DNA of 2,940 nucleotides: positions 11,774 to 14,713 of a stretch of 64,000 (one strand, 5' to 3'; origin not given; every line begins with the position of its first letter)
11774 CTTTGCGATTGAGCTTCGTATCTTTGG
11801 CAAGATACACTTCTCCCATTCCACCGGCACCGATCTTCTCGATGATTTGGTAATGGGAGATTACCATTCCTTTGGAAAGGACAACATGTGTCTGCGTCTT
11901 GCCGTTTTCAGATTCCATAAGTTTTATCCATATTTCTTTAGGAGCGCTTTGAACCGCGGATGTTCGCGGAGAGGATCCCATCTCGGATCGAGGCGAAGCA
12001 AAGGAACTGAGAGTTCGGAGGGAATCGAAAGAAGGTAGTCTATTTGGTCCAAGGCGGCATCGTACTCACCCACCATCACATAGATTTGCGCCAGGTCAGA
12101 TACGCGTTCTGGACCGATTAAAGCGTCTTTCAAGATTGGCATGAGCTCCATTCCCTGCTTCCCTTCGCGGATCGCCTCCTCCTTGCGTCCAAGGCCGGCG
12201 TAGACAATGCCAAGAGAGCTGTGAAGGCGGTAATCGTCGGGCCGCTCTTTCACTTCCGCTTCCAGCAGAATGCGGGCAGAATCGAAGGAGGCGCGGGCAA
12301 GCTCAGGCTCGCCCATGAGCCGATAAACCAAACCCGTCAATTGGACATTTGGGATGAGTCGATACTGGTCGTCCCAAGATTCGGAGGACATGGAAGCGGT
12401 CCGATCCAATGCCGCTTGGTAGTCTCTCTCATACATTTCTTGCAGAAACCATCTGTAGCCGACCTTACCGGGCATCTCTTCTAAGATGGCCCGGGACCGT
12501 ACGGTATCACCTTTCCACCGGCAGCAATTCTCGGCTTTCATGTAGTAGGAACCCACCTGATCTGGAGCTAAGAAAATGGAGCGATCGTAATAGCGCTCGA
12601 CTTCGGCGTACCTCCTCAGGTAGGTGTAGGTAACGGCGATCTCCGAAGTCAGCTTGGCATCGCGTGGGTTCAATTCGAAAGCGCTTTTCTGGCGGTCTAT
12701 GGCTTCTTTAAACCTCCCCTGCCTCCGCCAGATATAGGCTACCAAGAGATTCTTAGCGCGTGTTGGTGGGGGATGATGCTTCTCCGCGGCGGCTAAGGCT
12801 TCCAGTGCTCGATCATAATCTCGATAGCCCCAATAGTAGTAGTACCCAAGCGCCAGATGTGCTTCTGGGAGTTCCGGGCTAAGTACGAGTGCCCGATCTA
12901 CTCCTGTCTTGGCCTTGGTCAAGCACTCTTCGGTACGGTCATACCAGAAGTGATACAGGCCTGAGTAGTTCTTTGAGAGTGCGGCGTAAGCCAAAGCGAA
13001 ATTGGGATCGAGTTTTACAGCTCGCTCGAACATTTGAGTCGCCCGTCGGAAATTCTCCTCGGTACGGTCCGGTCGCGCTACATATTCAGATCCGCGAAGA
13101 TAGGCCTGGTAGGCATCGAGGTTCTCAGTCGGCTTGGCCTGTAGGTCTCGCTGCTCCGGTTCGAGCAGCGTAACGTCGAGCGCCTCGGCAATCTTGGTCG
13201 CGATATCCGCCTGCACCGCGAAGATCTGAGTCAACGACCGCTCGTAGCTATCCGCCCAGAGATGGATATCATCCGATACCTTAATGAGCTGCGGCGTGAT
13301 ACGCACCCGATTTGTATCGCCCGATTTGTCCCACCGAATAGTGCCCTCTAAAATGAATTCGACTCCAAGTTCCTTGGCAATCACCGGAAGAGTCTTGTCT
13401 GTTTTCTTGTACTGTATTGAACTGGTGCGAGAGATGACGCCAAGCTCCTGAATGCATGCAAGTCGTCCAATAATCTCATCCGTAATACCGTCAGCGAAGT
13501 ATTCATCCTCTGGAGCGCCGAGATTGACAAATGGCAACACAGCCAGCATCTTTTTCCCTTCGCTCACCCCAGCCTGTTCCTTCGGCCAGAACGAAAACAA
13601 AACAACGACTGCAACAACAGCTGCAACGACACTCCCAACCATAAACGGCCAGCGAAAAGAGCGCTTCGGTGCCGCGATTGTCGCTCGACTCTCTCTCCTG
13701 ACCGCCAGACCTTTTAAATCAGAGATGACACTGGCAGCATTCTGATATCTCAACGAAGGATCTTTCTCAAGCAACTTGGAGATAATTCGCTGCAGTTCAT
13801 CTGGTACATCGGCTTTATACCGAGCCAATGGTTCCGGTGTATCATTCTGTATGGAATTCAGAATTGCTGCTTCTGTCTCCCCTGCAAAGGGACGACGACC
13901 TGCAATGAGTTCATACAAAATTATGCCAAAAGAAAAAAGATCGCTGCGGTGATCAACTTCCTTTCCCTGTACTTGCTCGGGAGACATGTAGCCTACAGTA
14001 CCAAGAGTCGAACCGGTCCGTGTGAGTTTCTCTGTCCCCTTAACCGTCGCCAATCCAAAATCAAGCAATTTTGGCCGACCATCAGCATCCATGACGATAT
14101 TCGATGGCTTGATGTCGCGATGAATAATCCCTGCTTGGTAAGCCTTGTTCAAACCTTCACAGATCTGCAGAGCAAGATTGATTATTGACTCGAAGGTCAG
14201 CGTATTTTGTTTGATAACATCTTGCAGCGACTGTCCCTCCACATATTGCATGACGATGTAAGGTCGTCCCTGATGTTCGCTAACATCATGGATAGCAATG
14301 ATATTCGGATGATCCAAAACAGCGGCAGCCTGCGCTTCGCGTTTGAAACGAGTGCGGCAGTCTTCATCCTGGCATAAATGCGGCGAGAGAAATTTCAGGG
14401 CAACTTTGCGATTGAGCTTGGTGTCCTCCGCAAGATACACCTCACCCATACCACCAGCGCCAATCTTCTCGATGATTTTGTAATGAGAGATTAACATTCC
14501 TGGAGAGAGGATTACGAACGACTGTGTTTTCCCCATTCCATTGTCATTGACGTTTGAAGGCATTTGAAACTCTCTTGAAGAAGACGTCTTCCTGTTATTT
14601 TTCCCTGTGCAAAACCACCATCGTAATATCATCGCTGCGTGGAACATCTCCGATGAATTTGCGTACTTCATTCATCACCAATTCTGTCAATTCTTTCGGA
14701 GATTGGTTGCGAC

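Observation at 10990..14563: Tandem Ser/Thr kinase paralogs with near-identical kinase domains but divergent sensor halves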

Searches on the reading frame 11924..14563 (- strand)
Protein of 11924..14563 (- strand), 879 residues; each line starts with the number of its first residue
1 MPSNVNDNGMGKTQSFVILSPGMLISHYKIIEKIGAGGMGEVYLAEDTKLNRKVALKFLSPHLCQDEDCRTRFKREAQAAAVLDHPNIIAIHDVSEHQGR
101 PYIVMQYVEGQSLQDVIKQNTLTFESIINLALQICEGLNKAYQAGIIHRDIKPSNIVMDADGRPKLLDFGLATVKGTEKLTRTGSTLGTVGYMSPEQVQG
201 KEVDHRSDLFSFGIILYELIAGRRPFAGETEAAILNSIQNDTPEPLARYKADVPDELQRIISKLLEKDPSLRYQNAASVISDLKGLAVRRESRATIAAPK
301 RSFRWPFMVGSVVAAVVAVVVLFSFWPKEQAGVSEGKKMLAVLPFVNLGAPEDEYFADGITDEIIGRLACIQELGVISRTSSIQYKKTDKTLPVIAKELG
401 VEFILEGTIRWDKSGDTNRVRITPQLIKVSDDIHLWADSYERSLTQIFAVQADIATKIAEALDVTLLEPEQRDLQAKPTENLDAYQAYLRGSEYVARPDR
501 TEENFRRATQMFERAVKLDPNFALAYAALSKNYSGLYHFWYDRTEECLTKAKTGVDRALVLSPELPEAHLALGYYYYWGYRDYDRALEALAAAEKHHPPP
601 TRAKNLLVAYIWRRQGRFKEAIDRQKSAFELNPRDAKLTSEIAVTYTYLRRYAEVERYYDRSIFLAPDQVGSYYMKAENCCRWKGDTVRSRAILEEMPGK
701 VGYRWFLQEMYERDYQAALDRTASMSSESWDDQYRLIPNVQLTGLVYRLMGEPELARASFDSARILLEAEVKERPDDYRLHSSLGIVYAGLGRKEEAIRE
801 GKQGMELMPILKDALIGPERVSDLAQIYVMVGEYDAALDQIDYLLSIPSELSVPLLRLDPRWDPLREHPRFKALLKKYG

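Call 8: search_protein_families(library=pfam, proteins=[window:11924-14563:-], max_evalue=0.01)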
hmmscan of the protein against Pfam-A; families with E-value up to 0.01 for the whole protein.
window:11924-14563:- (879 aa): 18 families
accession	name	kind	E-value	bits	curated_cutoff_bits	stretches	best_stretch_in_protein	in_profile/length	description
PF00069.31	Pkinase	-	1.1e-55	189.4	31.7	1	28-274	1-253/263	Protein kinase domain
PF07714.23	PK_Tyr_Ser-Thr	-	5.9e-41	140.9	23.1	1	29-273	2-249/258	Protein tyrosine and serine/threonine kinase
PF07719.23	TPR_2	-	3.2e-14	52.2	27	0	780-809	3-32/34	Tetratricopeptide repeat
PF00515.34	TPR_1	-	3.3e-13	49.3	27.8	0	641-668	6-33/34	Tetratricopeptide repeat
PF14559.12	TPR_19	-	1.4e-10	41.8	25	0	614-668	3-57/68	Tetratricopeptide repeat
PF13424.12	TPR_12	-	9.4e-10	39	30.1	1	744-808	10-75/77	Tetratricopeptide repeat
PF13414.12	TPR_11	-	1.7e-09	37.6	26.8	0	557-577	19-39/42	TPR repeat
PF03109.22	ABC1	-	3e-09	36.8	22.9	1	97-172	139-214/244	ABC1 atypical kinase-like domain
PF01636.29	APH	-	1.3e-08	35.4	23.2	1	141-174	165-199/239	Phosphotransferase enzyme family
PF13431.12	TPR_17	-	1.3e-08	34.9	24.4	0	512-529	2-19/34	Tetratricopeptide repeat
PF13428.12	TPR_14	-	5.4e-07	30.1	23.5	0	566-607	1-41/44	Tetratricopeptide repeat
PF13432.12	TPR_16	-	2.5e-06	28.2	32.7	1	577-623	7-52/65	Tetratricopeptide repeat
PF17667.7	Pkinase_fungal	-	4.8e-05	22.7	24.1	1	137-212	298-379/387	Fungal protein kinase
PF13181.12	TPR_8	-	0.00031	21.1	25.7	0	503-521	15-33/34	Tetratricopeptide repeat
PF13371.12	TPR_9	-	0.00042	20.7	35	0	768-800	19-51/73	Tetratricopeptide repeat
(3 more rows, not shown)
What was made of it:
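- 11924..14563 (-): Kinase B, 879 aa. Pkinase aa 28-274 (13742-14482), TM aa 307-325 (13589-13645), TolB-N/CadC-like domain aa 345-490 (13094-13531), then TPR. Pfam Pkinase E=1.1e-55 plus TPR families (call 8).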

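Call 13: find_homologous_proteins(query=window:11924-14563:-, max_evalue=1e-30)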
Query window:11924-14563:- (879 aa): 7977 proteins with E <= 1e-30 among 8000 candidates; the best 120 are listed.
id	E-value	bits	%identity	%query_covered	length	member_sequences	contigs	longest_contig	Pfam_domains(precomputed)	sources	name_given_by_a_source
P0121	0.0e+0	1995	100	100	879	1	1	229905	PF13431.13,PF13414.13,PF13428.13,PF14559.13,PF07714.24,PF00069.32,PF00515.35,PF03109.23,PF13424.13,PF21033.5,PF13432.13,PF07719.24,PF01636.30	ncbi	-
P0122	0.0e+0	1357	55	97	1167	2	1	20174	PF14559.13,PF07714.24,PF13431.13,PF00069.32,PF13414.13,PF03109.23,PF14531.13,PF17667.8,PF01636.30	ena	-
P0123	0.0e+0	1225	64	100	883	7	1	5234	PF13431.13,PF23914.2,PF13414.13,PF13428.13,PF14559.13,PF07714.24,PF00069.32,PF00515.35,PF03109.23,PF13424.13,PF21033.5,PF13432.13,PF13181.13,PF07719.24,PF01636.30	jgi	jgi:serine/threonine protein kinase/tetratricopeptide (TPR) repeat protein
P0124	0.0e+0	1200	64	97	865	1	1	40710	PF13431.13,PF13414.13,PF13428.13,PF14559.13,PF07714.24,PF00069.32,PF13371.13,PF00515.35,PF03109.23,PF13424.13,PF21033.5,PF13432.13,PF13181.13,PF07719.24,PF01636.30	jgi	jgi:TolB-like protein/Flp pilus assembly protein TadD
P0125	0.0e+0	1136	60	97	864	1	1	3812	PF13431.13,PF13414.13,PF13176.13,PF13428.13,PF14559.13,PF07714.24,PF00069.32,PF13371.13,PF00515.35,PF03109.23,PF13424.13,PF21033.5,PF13432.13,PF13181.13,PF07719.24,PF01636.30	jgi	jgi:TolB-like protein/Flp pilus assembly protein TadD/predicted Ser/Thr protein kinase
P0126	0.0e+0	1127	59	99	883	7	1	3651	PF13431.13,PF13414.13,PF13428.13,PF14559.13,PF07714.24,PF00069.32,PF13371.13,PF00515.35,PF03109.23,PF13432.13,PF13181.13,PF07719.24,PF01636.30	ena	-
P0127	0.0e+0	1114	59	99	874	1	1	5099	PF13431.13,PF13414.13,PF12569.15,PF13428.13,PF14559.13,PF07714.24,PF00069.32,PF00515.35,PF03109.23,PF13424.13,PF21033.5,PF13432.13,PF13181.13,PF07719.24,PF01636.30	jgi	jgi:serine/threonine protein kinase/tetratricopeptide (TPR) repeat protein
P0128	0.0e+0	1111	59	99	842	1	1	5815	PF13431.13,PF13414.13,PF13428.13,PF17667.8,PF14559.13,PF07714.24,PF00069.32,PF13371.13,PF00515.35,PF03109.23,PF21033.5,PF13432.13,PF13181.13,PF07719.24,PF01636.30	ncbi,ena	-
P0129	0.0e+0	1109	58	99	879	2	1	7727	PF13431.13,PF13414.13,PF13176.13,PF12569.15,PF13428.13,PF14559.13,PF07714.24,PF00069.32,PF00515.35,PF13424.13,PF13432.13,PF13181.13,PF07719.24,PF01636.30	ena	-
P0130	0.0e+0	1106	59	100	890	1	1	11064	PF13431.13,PF13414.13,PF13176.13,PF13428.13,PF14559.13,PF07714.24,PF00069.32,PF00515.35,PF03109.23,PF13424.13,PF21033.5,PF13432.13,PF13181.13,PF07719.24,PF01636.30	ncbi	-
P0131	0.0e+0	1105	58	100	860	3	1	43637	PF13431.13,PF23914.2,PF13414.13,PF13176.13,PF13428.13,PF14559.13,PF07714.24,PF00069.32,PF00515.35,PF03109.23,PF13424.13,PF21033.5,PF13432.13,PF13181.13,PF07719.24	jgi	-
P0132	0.0e+0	1103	59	99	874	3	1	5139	PF13431.13,PF23914.2,PF13414.13,PF13176.13,PF13428.13,PF14559.13,PF07714.24,PF00069.32,PF00515.35,PF03109.23,PF13424.13,PF21033.5,PF13432.13,PF13181.13,PF07719.24,PF01636.30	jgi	-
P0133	0.0e+0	1099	59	99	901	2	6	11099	PF14559.13,PF07714.24,PF13431.13,PF00069.32,PF13414.13,PF00515.35,PF03109.23,PF13432.13,PF07719.24,PF01636.30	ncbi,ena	-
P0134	0.0e+0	1098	58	99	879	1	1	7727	PF13431.13,PF13414.13,PF13428.13,PF14559.13,PF07714.24,PF00069.32,PF13371.13,PF00515.35,PF13424.13,PF13181.13,PF07719.24,PF01636.30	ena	-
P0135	0.0e+0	1092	58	100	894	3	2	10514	PF13431.13,PF25062.2,PF13414.13,PF13176.13,PF13428.13,PF13374.13,PF14559.13,PF07714.24,PF00069.32,PF00515.35,PF03109.23,PF13424.13,PF21033.5,PF13432.13,PF13181.13,PF07719.24,PF01636.30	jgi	-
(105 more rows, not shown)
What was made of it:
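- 11924..14563 (-): Identical protein P0121 is in NCBI on a 229,905-bp contig (call 13).
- The window contig is 229,905 bp long (call 13).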

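Call 15: find_encoding_contigs(protein=P0121, flank=10000, max_places=3)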
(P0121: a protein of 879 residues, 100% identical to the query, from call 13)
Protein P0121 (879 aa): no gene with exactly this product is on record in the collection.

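Call 16: find_encoding_contigs(protein=P0123, flank=10000, max_places=4)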
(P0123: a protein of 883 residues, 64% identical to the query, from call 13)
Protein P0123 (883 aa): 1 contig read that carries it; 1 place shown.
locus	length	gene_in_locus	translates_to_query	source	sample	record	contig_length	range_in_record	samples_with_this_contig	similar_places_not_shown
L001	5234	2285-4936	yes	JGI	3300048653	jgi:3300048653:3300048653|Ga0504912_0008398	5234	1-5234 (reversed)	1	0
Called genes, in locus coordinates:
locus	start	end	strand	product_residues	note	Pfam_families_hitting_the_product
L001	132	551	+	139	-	PF12161:HsdM_N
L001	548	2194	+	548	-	PF16697:Yop-YscD_cpl, PF00498:FHA, PF13185:GAF_2, PF01590:GAF, PF13492:GAF_3 (weak), PF07228:SpoIIE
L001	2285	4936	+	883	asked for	PF00069:Pkinase, PF07714:PK_Tyr_Ser-Thr, PF01636:APH (faint), PF03109:ABC1, PF00515:TPR_1 (faint), PF07719:TPR_2 (faint), PF13414:TPR_11 (faint), PF13424:TPR_12 (weak), +7 more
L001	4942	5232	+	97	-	?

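Call 20: find_related_loci(query=window:11924-14563:-, collection=genome_contigs, flank=10000)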
Query window:11924-14563:- (879 aa) in genome_contigs; peptide patterns used: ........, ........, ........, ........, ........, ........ (x = any residue, [..] = any of these).
92 stretches matched a pattern; 48 encode a relative of the query (tblastn E <= 1e-3); 45 distinct loci.
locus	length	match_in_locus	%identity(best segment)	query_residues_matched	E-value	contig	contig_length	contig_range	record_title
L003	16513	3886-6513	58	1-878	0e+0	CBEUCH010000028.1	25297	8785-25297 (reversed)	MAG TPA_asm: uncultured bacterium isolate SRR19160658_binner12_Refined_30 genome assembly, contig: ERZ26800495.125, whol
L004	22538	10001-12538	52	7-879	0e+0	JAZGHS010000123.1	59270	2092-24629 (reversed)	MAG: Candidatus Zixiibacteriota bacterium isolate SCS6bin.4 SCS6bin.4_123, whole genome shotgun sequence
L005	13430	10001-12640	51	6-878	0e+0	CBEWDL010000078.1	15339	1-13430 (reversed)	MAG TPA_asm: uncultured bacterium isolate SRR12059192_binner23_Refined_3 genome assembly, contig: ERZ26875191.86, whole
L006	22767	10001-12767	51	12-878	0e+0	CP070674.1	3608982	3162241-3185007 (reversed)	MAG: Candidatus Zixiibacteriota bacterium isolate bin72 chromosome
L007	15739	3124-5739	49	12-878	0e+0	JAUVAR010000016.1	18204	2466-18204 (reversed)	MAG: Candidatus Zixiibacteriota bacterium isolate CSMAG_224 CSMAG_224_k127_4911400_length_18204_cov_11.0046, whole genom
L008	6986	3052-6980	51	15-877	0e+0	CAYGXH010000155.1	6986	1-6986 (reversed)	MAG TPA_asm: uncultured Chlorobiaceae bacterium isolate ERP119294_co1_130 genome assembly, contig: NODE_15975_length_698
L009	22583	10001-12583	51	22-877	0e+0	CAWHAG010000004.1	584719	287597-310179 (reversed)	MAG: Ignavibacteriota bacterium isolate MFD04408.bin.1.36 genome assembly, contig: contig_85649, whole genome shotgun se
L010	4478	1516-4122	49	12-878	0e+0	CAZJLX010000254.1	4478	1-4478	MAG TPA_asm: uncultured Ignavibacteriaceae bacterium isolate binchicken_co129_825 genome assembly, contig: NODE_71614_le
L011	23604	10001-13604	47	1-879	0e+0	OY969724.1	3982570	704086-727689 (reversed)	MAG: uncultured candidate division Zixibacteria bacterium isolate MFD02416.bin.2.48 genome assembly, chromosome: 1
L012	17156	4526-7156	47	12-878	0e+0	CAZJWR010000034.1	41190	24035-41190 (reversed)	MAG TPA_asm: uncultured Ignavibacteriales bacterium isolate SRP214966_co4_518 genome assembly, contig: NODE_583_length_4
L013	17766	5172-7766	45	12-879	0e+0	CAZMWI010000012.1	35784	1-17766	MAG TPA_asm: uncultured Ignavibacteriaceae bacterium isolate SRP214966_co3_100 genome assembly, contig: NODE_1167_length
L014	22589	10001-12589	49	6-878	0e+0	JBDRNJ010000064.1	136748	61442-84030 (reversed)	MAG: bacterium isolate MEGAHIT-group-1.882 k141_12996724, whole genome shotgun sequence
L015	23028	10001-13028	53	12-879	0e+0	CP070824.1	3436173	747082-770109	MAG: Candidatus Zixiibacteriota bacterium isolate bin1124 chromosome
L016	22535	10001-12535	44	1-853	0e+0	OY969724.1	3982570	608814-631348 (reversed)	MAG: uncultured candidate division Zixibacteria bacterium isolate MFD02416.bin.2.48 genome assembly, chromosome: 1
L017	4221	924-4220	39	1-877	0e+0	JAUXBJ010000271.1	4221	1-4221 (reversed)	MAG: bacterium isolate CSMAG_2796 CSMAG_2796_k117_2648284_length_4221_cov_24.0000, whole genome shotgun sequence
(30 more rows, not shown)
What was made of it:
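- The sensors belong to separate families spread over several phyla (calls 13, 20).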

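Call 28: find_encoding_contigs(protein=P0132, flank=10000, max_places=2)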
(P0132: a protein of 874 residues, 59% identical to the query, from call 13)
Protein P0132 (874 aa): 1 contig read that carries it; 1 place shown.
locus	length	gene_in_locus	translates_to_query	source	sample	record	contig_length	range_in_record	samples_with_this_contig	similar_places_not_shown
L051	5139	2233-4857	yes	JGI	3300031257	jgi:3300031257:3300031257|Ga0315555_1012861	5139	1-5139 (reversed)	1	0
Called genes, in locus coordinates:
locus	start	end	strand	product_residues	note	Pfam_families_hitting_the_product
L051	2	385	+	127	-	?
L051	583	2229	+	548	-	PF16697:Yop-YscD_cpl, PF00498:FHA, PF01590:GAF, PF13185:GAF_2 (weak), PF13492:GAF_3, PF07228:SpoIIE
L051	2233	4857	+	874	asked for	PF00069:Pkinase, PF01636:APH (faint), PF07714:PK_Tyr_Ser-Thr, PF03109:ABC1 (weak), PF21033:RMD1-3 (faint), PF13428:TPR_14 (faint), PF13424:TPR_12 (weak), PF13432:TPR_16 (weak), +8 more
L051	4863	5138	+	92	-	?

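Call 29: find_encoding_contigs(protein=P0127, flank=10000, max_places=2)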
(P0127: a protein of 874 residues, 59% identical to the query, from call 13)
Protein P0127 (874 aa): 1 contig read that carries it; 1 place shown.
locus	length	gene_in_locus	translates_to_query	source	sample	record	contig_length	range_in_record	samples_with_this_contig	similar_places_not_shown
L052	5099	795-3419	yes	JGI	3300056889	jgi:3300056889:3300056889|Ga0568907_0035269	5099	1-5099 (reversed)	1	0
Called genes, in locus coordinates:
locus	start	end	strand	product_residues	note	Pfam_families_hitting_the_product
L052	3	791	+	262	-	?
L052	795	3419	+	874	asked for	PF00069:Pkinase, PF01636:APH (faint), PF07714:PK_Tyr_Ser-Thr, PF03109:ABC1 (weak), PF00515:TPR_1 (faint), PF07719:TPR_2 (faint), PF13424:TPR_12 (weak), PF13432:TPR_16 (weak), +7 more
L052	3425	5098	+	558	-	?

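Call 38: list_cluster_members(proteins=[P0121])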
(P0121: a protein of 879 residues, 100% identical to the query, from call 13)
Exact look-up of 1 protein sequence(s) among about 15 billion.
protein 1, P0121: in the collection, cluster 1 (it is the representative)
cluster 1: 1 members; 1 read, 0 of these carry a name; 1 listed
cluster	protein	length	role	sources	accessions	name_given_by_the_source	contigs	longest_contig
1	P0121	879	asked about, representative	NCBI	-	-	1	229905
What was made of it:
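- Tried and rejected: Looking up P0121's contig and source name failed (calls 15, 38).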

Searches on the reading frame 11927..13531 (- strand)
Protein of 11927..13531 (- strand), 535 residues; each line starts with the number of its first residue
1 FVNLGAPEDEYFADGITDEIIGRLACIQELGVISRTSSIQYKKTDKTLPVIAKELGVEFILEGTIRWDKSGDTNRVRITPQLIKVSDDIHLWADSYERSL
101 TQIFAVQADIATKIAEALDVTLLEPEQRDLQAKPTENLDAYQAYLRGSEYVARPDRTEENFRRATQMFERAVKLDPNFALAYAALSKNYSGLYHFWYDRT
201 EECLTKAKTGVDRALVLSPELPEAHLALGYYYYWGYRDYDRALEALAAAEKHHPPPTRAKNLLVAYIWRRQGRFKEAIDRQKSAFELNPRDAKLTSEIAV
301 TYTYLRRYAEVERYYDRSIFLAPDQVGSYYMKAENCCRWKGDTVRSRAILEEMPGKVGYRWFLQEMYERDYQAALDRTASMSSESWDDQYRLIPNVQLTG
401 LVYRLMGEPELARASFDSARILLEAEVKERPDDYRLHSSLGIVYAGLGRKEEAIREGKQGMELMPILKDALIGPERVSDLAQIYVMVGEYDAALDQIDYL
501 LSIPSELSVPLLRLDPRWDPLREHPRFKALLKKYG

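Call 48: search_solved_structures(query=window:11927-13531:-, max_evalue=0.01)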
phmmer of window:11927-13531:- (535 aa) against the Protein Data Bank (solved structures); distinct sequences matched with E-value up to 0.01: 52.
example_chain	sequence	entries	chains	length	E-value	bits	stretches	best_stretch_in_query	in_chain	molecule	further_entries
9qhb_A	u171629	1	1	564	9.3e-18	67.7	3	161-331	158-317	Engineered tetratricopeptide repeat protein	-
8bu0_A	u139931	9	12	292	7.2e-11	45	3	212-330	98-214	Consensus tetratricopeptide repeat protein | Crystal structure of an 8-repeat consensus TPR superhelix with Zinc. | Monomer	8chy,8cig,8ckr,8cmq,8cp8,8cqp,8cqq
9qhc_A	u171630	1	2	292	1.5e-09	40.6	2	160-330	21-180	Engineered tetratricopeptide repeat protein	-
7obi_A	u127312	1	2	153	3.8e-09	39.3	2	264-325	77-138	CTPR-rv4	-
9gzg_A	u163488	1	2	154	3.4e-08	36.1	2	267-325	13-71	Engineered CTPR protein with glutamic acids for conductivity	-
6eou_A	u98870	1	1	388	5.5e-08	35.4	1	164-329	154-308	UDP-N-acetylglucosamine--peptide N-acetylglucosaminyltransferase 110 kDa subunit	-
1w3b_A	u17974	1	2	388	8.2e-08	34.9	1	164-327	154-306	UDP-N-ACETYLGLUCOSAMINE--PEPTIDE N-ACETYLGLUCOSAMINYLTRANSFERASE 110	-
7ntf_A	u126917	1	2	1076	9.1e-08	34.7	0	164-327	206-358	Isoform 1 of UDP-N-acetylglucosamine--peptide N-acetylglucosaminyltransferase 110 kDa subu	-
7yeh_B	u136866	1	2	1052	1.3e-07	34.2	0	164-329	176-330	UDP-N-acetylglucosamine--peptide N-acetylglucosaminyltransferase 110 kDa subunit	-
7yea_A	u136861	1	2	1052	1.5e-07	34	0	164-328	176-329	UDP-N-acetylglucosamine--peptide N-acetylglucosaminyltransferase 110 kDa subunit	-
8ch0_A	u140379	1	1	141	7.5e-07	31.7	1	212-323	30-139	Consensus tetratricopeptide repeat protein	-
2fo7_A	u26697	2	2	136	9.7e-06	28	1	212-323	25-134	SYNTHETIC CONSENSUS TPR PROTEIN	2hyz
6b85_J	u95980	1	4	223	6.4e-05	25.3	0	240-326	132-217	TMHC4_R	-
1na0_A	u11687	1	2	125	0.00012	24.4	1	223-325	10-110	designed protein CTPR3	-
8a3t_F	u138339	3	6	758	0.00019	23.7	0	391-466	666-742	Anaphase-promoting complex subunit CDC27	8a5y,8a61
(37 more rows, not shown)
